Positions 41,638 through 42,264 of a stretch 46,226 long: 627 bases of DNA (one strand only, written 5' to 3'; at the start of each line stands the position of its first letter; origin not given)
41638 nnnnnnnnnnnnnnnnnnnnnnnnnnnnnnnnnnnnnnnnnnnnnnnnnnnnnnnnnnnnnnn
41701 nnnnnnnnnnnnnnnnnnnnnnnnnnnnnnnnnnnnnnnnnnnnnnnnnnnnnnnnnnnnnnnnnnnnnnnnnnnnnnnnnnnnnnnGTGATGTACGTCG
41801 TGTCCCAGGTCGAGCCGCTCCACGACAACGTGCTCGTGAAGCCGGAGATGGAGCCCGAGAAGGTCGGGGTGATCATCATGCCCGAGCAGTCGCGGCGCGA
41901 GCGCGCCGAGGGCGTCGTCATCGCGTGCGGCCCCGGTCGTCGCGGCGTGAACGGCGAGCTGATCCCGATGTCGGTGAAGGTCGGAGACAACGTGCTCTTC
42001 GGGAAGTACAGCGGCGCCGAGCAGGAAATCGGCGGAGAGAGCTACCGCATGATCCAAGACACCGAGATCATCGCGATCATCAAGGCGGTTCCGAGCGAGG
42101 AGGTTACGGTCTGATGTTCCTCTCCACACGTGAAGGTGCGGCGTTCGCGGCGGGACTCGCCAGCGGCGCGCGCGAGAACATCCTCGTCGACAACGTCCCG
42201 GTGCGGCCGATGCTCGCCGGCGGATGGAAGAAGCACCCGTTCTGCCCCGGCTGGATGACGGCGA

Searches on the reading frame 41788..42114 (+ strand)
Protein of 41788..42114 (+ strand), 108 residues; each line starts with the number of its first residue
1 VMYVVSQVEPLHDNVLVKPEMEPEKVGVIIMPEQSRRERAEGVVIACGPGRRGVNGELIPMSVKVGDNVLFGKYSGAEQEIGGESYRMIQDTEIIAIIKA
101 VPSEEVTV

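Call 35: search_protein_families(library=pfam, max_evalue=0.01, proteins=[window:41788-42114:+])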
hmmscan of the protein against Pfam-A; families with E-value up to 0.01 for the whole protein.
window:41788-42114:+ (108 aa): 1 family
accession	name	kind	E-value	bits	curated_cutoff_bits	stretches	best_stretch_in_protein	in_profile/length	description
PF00166.26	Cpn10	-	4e-24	84.9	21.1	1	8-98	2-93/93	Chaperonin 10 Kd subunit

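Call 43: search_solved_structures(query=window:41788-42114:+, max_evalue=0.00001)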
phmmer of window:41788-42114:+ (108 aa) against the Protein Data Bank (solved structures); distinct sequences matched with E-value up to 0.00001: 17.
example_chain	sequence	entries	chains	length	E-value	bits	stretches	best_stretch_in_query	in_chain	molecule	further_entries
7ekq_R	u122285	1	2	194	1.8e-22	82.9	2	5-97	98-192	Cpn20 co-chaperonin subunit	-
4v4o_O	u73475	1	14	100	6e-18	68.3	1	6-98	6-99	cpn10(GroES)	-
1wnr_A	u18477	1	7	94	1.1e-17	67.4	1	8-98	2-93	10 kDa chaperonin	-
7ekq_Q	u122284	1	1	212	2.8e-17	66.2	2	5-94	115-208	Chaperonin 23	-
3nx6_A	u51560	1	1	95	1.6e-16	63.7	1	8-98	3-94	10kDa chaperonin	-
8wuw_a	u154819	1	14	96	7.6e-16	61.5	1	7-98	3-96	Co-chaperonin GroES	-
8wux_a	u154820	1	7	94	1.5e-15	60.6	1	8-98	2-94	Co-chaperonin GroES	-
8wuc_a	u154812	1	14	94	3.1e-15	59.6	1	8-98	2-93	Co-chaperonin GroES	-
1hx5_A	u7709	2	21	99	8.4e-15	58.2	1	7-98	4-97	10 KDA CHAPERONIN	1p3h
1lep_A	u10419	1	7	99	5.8e-14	55.5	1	7-98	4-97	CHAPERONIN-10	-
8bm0_W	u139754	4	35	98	2e-13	53.8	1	6-100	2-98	Co-chaperonin GroES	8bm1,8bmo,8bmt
1aon_O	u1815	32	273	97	3.4e-13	53.1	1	8-100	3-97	GROEL/GROES COMPLEX | GROES | groES protein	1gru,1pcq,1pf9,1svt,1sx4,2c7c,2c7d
8bkz_Y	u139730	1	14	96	4.1e-13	52.8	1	8-100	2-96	Co-chaperonin GroES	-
6mrc_V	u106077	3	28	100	6.4e-13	52.2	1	9-95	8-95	10 kDa heat shock protein, mitochondrial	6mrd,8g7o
13kk_F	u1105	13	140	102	6.7e-13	52.1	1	9-95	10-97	10 kDa heat shock protein, mitochondrial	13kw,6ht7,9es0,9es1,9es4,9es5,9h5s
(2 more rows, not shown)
